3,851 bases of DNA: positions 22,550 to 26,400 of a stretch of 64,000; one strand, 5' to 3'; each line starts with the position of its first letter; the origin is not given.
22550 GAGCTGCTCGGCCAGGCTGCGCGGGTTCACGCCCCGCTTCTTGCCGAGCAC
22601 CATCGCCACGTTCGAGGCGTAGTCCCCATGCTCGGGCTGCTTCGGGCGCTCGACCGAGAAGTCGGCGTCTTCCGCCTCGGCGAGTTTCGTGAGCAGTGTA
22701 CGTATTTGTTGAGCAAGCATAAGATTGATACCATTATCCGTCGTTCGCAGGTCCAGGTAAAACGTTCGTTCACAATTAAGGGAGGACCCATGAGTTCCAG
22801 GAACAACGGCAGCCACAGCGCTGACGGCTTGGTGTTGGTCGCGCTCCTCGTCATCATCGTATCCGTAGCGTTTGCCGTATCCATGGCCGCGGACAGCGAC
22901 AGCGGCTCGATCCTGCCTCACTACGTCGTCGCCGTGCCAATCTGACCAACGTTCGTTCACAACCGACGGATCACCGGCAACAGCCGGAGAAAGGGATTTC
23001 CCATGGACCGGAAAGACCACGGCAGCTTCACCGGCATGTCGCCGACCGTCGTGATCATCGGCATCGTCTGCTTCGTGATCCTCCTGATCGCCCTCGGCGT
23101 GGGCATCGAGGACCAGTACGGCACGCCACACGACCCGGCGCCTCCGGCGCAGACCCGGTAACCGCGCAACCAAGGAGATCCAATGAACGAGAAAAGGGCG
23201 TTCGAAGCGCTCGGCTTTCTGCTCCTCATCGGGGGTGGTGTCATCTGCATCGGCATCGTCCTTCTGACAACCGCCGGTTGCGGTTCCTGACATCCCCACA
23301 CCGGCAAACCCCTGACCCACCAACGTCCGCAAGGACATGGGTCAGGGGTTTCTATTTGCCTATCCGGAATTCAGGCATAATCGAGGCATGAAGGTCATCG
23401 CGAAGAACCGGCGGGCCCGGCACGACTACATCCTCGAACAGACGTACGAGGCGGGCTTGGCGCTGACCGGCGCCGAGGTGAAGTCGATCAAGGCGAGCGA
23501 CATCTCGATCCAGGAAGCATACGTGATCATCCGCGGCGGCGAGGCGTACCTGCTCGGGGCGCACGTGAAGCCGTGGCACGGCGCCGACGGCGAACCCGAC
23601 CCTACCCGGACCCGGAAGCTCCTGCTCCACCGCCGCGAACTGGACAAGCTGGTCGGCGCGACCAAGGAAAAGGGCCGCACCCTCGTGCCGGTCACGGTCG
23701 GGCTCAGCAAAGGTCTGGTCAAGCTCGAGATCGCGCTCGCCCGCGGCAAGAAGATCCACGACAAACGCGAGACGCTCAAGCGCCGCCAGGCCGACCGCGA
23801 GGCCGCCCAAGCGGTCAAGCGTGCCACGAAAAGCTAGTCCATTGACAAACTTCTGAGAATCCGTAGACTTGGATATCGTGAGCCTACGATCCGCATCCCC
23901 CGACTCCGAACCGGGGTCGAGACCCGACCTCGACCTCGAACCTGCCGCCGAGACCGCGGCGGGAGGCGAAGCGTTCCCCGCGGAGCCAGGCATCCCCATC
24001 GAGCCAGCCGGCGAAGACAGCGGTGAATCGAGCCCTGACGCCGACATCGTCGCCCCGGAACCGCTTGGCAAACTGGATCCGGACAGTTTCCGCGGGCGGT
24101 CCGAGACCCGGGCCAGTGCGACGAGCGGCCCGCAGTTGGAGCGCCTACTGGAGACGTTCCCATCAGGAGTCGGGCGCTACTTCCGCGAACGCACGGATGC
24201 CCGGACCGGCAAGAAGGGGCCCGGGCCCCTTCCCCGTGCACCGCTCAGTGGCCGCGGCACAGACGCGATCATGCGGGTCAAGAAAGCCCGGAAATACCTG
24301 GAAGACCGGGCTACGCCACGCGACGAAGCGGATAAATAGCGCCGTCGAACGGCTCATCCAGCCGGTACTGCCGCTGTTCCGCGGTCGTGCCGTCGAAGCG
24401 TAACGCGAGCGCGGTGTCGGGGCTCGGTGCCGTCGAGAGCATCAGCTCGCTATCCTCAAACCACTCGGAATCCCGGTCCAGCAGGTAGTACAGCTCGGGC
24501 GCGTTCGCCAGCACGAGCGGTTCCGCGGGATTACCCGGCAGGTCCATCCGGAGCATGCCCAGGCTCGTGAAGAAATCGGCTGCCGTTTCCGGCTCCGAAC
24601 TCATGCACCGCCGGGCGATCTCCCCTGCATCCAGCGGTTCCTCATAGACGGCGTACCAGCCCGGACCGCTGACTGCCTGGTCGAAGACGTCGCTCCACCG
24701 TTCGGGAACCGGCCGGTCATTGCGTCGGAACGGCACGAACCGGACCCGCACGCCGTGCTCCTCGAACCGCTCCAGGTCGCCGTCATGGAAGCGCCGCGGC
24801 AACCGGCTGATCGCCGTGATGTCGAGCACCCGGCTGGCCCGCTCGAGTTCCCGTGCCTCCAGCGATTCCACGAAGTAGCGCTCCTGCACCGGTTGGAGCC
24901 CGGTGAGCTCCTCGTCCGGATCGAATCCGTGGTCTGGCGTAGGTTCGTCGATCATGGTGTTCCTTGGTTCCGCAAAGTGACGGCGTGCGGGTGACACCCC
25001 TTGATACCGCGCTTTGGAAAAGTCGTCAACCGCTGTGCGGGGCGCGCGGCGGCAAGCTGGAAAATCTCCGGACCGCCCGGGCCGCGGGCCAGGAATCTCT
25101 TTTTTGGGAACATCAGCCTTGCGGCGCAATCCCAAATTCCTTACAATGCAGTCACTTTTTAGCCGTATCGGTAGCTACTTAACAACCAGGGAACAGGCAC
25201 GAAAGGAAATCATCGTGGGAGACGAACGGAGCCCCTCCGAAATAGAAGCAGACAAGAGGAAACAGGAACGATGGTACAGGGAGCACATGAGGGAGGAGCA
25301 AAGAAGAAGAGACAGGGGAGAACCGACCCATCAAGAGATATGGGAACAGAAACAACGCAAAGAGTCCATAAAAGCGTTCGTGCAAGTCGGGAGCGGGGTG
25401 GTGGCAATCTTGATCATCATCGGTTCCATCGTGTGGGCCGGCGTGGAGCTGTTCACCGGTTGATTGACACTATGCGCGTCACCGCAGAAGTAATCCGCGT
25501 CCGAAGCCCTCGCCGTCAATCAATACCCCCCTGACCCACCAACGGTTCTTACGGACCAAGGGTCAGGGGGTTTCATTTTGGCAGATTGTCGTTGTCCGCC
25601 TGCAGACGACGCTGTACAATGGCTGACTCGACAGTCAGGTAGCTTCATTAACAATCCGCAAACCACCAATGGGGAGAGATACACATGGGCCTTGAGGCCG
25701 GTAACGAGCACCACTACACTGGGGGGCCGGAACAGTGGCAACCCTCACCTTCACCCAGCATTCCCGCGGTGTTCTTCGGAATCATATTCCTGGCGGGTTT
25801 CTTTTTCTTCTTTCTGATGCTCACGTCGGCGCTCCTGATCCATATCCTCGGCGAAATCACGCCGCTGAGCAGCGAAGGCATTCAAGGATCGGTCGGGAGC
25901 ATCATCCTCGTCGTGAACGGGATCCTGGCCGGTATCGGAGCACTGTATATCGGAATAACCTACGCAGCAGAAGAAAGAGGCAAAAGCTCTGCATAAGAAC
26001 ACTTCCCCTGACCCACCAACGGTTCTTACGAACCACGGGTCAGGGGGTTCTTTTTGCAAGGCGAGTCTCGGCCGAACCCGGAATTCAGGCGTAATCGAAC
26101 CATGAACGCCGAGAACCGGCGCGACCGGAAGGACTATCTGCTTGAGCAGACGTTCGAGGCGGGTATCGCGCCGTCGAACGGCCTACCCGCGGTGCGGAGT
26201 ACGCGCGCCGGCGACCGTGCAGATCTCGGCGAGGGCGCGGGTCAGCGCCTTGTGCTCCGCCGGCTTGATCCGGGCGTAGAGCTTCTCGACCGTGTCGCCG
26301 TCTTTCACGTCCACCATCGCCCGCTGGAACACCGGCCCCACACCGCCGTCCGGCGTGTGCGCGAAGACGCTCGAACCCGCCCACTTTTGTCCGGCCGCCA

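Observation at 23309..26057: One structured terminator module present three times within 2.7 kb, with compensatory variation in an inner hairpin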

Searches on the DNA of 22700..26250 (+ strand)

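Call 56: search_rna_families(source=window, start=22700, end=26250, threshold=evalue, max_evalue=5)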
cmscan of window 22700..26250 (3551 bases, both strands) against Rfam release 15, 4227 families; matches with E-value up to 5: 2.
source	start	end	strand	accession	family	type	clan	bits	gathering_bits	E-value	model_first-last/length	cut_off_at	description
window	26103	26230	-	RF02234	sX15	Gene; sRNA;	-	22.4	55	1.1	1-159/159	no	Xanthomonadaceae sRNA sX15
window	23714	23789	-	RF01035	mir-887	Gene; miRNA;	-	21.3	100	1.5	1-78/78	no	mir-887 microRNA precursor family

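Call 74: build_rna_model(alignment_id=A6, structure=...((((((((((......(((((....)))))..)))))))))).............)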
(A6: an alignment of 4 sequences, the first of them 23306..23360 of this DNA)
Model R1 built from alignment A6 (4 sequences, 58 columns); structure: as given.
model positions 55; base pairs 13; branch points 0; effective number of sequences 3.57; information 1.011 bits per position. Calibrated on 0.2 Mb of random sequence (short: E-values are rough).
structure used (alignment columns):
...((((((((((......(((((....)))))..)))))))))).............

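Call 75: search_with_rna_model(model_id=R1, sources=[window, L030, L032, L036, L039, L171, L172], max_evalue=10)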
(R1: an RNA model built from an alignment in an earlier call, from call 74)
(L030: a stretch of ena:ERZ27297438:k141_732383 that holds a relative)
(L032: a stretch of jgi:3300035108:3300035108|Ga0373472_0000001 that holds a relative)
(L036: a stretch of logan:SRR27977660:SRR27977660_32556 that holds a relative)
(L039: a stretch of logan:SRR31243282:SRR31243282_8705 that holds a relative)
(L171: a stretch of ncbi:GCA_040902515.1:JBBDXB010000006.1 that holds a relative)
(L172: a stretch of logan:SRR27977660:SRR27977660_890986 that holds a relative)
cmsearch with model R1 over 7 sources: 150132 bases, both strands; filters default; matches with E-value up to 10: 19.
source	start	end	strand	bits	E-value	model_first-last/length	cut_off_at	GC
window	26002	26058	+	74.4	3.4e-23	1-55/55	no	0.56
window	23306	23360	+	73.5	6.8e-23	1-55/55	no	0.56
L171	10427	10481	+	73.4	7.5e-23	1-55/55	no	0.62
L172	1590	1644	+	73.4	7.5e-23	1-55/55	no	0.62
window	25525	25582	+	70.1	1.1e-21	1-55/55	no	0.59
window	23303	23351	-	26.5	1.2e-06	1-55/55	no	0.61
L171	10418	10472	-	26.4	1.3e-06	1-55/55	no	0.6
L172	1581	1635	-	26.4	1.3e-06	1-55/55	no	0.6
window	25515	25572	-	25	4e-06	1-55/55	no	0.57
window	25990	26049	-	19.9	0.00023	1-55/55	no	0.55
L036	5125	5149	-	15.1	0.01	1-55/55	no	0.48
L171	16697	16721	+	15.1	0.01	1-55/55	no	0.48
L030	525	551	-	11.8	0.14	8-39/55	no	0.52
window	25760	25809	+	11.3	0.22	1-55/55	no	0.46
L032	9822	9848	-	9.8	0.71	1-55/55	no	0.59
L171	11767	11803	-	8.4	2.2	1-55/55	no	0.54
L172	2930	2966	-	8.4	2.2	1-55/55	no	0.54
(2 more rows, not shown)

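Call 78: search_dna_similar(query=window:25034-26192:+, collection=plasmids, mode=distant, max_rows=5)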
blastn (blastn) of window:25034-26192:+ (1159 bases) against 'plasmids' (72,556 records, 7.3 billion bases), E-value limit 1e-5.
No match.

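Call 79: search_dna_similar(query=window:25034-26192:+, collection=phages, mode=distant, max_rows=5)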
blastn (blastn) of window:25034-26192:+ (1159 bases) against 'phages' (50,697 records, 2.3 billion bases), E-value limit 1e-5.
No match.

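Call 81: search_with_rna_model(model_id=R1, sources=[window, L171], max_evalue=1e-10, make_alignment=true, show_alignments=4)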
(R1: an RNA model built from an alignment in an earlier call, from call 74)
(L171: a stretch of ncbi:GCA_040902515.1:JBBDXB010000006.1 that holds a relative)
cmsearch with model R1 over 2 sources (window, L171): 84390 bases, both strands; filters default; matches with E-value up to 1e-10: 4.
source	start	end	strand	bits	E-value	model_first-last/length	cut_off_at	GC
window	26002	26058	+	74.4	1.9e-23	1-55/55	no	0.56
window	23306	23360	+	73.5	3.8e-23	1-55/55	no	0.56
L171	10427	10481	+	73.4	4.2e-23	1-55/55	no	0.62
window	25525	25582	+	70.1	5.9e-22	1-55/55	no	0.59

Alignment A7: 4 matches aligned to the model, 58 columns, each read 5' to 3' on its own strand. Consensus structure (alignment columns), stored with it:
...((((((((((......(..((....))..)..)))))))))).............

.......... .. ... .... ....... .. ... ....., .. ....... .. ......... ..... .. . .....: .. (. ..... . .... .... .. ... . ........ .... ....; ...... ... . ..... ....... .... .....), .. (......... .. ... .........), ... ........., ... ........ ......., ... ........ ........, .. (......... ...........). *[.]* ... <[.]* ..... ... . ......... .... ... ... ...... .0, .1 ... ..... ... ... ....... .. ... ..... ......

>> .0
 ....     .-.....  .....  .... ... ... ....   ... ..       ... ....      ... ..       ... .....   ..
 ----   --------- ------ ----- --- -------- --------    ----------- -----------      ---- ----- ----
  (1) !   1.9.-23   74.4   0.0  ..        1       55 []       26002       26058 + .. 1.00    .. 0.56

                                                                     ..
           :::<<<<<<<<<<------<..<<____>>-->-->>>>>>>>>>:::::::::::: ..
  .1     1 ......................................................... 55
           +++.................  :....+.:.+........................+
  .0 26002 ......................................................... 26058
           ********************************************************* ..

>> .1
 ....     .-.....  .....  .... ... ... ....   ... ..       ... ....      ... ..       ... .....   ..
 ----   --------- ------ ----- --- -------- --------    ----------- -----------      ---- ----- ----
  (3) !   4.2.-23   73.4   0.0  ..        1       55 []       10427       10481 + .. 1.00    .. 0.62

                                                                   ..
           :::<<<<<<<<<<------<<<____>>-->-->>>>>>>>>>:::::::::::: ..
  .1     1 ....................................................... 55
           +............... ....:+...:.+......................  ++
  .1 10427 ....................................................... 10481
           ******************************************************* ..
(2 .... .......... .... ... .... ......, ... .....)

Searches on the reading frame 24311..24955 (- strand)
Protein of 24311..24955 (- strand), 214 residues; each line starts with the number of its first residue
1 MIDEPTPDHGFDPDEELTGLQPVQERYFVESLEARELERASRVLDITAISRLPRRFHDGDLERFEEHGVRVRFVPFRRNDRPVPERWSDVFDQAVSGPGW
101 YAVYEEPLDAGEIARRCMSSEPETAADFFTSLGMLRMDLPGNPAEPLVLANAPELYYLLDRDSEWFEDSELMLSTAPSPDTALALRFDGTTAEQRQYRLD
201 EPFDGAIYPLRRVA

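Call 16: search_protein_families(library=pfam, proteins=[window:24311-24955:-], max_evalue=0.01)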
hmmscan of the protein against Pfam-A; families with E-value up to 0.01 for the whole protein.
window:24311-24955:- (214 aa): 0 families
